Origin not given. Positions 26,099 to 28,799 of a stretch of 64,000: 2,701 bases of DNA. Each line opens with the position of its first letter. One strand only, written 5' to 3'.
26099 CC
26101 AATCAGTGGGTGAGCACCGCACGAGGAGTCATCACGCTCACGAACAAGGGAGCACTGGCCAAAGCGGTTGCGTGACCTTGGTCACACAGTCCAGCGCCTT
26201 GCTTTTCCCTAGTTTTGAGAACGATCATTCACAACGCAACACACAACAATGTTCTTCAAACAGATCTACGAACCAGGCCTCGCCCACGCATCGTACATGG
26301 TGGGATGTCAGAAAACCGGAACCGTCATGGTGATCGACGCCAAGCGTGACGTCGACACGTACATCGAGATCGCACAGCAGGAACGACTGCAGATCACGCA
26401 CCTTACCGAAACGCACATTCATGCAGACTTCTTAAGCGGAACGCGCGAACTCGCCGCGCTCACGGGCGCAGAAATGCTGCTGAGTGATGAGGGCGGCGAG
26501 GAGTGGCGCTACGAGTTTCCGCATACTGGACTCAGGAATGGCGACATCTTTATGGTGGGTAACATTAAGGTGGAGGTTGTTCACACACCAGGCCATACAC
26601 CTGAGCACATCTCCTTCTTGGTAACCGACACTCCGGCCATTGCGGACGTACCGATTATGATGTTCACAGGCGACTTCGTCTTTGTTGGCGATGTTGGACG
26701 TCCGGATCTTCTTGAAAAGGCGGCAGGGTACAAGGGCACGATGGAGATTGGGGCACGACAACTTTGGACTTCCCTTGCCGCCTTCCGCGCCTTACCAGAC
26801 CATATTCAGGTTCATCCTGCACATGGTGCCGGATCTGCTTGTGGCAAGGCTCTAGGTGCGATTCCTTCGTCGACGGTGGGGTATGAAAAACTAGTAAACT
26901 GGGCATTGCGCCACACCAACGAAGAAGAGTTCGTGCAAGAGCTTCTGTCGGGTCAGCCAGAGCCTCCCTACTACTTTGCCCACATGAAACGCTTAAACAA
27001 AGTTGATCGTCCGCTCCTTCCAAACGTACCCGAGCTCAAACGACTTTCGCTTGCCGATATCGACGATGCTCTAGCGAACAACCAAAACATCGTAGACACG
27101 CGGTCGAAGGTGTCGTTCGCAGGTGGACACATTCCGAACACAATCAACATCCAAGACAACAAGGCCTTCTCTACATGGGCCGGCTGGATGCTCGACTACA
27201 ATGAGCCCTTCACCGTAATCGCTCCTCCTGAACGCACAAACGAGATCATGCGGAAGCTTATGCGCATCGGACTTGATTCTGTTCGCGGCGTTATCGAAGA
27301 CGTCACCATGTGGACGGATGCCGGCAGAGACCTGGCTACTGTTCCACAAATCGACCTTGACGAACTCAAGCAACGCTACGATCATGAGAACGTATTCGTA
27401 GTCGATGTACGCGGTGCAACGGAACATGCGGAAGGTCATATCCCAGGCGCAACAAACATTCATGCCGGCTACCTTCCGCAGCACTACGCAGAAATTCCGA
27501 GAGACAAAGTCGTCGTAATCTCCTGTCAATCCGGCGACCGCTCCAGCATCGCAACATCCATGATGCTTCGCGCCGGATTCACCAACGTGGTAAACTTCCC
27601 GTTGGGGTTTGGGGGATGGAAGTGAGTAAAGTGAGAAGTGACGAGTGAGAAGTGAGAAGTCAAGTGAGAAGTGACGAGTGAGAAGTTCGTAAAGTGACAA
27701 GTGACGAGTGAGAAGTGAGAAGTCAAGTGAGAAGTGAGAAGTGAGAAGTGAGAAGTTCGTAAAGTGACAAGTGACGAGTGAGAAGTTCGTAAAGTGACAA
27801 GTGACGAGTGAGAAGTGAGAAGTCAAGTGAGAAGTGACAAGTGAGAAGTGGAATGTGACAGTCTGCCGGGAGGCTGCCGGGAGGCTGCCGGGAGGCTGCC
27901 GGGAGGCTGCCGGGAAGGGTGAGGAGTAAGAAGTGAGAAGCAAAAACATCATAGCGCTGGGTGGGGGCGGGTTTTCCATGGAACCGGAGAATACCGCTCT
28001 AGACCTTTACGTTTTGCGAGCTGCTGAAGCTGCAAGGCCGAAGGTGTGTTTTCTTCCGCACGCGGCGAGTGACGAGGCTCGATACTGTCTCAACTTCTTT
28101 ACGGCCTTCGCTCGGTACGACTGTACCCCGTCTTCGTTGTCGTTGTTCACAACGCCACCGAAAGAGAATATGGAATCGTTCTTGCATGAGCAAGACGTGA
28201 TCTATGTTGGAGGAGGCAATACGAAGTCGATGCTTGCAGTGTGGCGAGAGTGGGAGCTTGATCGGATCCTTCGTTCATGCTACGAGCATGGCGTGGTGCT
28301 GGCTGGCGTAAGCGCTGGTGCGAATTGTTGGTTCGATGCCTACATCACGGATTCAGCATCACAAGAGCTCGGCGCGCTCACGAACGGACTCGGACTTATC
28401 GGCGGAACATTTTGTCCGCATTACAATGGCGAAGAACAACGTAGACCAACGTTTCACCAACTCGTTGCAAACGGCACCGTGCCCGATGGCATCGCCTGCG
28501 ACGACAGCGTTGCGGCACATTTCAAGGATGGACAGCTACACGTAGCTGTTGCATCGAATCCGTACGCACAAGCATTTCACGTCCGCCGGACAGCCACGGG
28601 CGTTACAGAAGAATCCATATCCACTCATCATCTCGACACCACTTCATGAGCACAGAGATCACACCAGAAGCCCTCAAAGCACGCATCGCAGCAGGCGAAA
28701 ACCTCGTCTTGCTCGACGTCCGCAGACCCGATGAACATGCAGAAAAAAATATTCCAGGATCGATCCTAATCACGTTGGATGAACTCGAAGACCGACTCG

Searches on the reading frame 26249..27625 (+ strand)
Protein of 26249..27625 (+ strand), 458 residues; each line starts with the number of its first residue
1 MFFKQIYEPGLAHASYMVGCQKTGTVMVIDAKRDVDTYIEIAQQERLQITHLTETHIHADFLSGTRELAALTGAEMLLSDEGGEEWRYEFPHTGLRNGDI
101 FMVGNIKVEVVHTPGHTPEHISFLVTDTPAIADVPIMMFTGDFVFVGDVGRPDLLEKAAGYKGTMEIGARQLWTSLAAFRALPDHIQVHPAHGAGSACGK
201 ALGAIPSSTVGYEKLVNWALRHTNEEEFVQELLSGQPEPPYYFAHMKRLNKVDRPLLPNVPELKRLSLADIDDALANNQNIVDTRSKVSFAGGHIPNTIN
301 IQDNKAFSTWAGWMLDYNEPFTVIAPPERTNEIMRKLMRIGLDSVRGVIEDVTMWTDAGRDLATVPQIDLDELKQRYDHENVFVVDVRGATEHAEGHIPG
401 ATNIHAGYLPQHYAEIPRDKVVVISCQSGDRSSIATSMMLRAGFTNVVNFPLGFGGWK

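Call 14: search_protein_families(library=pfam, proteins=[window:26249-27625:+])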
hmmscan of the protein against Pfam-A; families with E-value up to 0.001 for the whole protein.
window:26249-27625:+ (458 aa): 2 families
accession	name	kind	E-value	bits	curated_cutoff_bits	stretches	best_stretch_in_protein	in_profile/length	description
PF00581.25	Rhodanese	-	4e-25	88.7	22.2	2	370-458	2-100/102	Rhodanese-like domain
PF00753.33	Lactamase_B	-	9.5e-10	39.2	22.7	1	12-186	5-191/196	Metallo-beta-lactamase superfamily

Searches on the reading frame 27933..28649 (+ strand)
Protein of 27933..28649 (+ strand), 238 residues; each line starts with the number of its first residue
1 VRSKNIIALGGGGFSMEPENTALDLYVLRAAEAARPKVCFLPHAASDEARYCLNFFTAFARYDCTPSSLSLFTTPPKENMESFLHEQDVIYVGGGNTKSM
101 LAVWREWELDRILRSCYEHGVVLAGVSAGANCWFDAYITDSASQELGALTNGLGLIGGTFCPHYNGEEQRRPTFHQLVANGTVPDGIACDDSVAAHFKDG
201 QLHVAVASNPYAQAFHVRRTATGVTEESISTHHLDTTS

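Call 14: search_protein_families(library=pfam, proteins=[window:27933-28649:+])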
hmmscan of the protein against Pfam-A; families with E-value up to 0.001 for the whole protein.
window:27933-28649:+ (238 aa): 1 family
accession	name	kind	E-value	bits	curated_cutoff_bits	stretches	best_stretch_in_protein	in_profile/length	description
PF03575.23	Peptidase_S51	-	1.7e-48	165.4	23.9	1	6-204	1-205/206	Peptidase family S51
